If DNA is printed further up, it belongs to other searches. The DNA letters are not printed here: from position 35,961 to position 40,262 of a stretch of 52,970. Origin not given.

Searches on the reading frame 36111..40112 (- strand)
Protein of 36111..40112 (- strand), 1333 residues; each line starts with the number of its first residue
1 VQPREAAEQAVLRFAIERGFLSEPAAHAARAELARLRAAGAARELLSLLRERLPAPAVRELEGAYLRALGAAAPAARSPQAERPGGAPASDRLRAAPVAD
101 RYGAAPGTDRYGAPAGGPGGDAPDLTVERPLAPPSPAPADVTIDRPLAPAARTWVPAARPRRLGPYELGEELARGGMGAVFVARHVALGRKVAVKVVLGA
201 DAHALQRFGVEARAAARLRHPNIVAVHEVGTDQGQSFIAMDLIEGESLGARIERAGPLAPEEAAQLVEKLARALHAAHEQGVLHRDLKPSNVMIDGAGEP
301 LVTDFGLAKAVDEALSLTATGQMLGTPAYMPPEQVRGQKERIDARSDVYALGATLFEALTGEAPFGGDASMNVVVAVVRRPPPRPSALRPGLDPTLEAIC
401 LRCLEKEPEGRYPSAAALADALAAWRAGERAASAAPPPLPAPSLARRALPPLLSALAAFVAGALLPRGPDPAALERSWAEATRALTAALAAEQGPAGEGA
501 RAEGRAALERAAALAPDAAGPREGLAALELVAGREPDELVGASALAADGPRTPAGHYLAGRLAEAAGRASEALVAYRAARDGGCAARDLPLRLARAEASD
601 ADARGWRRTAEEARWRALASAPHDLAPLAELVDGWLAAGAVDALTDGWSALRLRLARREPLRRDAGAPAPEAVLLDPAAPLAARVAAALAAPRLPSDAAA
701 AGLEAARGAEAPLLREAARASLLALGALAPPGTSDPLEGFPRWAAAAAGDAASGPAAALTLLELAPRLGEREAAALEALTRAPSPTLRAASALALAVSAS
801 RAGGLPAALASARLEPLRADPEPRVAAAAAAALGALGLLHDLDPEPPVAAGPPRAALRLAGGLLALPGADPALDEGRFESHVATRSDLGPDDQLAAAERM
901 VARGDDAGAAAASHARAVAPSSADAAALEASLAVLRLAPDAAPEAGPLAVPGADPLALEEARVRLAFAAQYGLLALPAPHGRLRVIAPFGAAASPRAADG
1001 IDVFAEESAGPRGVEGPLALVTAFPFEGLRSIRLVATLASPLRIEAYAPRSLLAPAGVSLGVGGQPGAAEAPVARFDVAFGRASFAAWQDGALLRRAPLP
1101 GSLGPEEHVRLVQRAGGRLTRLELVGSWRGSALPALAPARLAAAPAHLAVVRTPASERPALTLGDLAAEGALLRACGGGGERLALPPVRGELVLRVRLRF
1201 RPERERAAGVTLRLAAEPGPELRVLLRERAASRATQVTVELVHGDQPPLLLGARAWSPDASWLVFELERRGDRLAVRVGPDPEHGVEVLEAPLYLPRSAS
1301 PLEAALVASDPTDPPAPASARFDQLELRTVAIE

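Call 4: search_protein_families(library=pfam, proteins=[window:36111-40112:-], max_evalue=0.1)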
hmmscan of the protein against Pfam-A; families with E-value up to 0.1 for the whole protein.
window:36111-40112:- (1333 aa): 8 families
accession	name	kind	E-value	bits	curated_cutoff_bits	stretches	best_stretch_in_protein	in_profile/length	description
PF00069.31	Pkinase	-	7.9e-45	153.7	31.7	1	166-417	1-257/263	Protein kinase domain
PF07714.23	PK_Tyr_Ser-Thr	-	2.1e-28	99.8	23.1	1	167-413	2-249/258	Protein tyrosine and serine/threonine kinase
PF01636.29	APH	-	3.7e-05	24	23.2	2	262-309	149-198/239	Phosphotransferase enzyme family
PF03109.22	ABC1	-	0.00046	19.8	22.9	1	234-314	141-220/244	ABC1 atypical kinase-like domain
PF06293.20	Kdo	-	0.0083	16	21.3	1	215-296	70-153/207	Lipopolysaccharide kinase (Kdo/WaaP) family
PF17667.7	Pkinase_fungal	-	0.045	12.9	24.1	1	278-337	304-367/387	Fungal protein kinase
PF02985.28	HEAT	-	0.05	14.3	23.5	0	818-837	9-28/31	HEAT repeat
PF14531.12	Kinase-like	-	0.069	12.8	25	0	254-370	138-256/289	Kinase-like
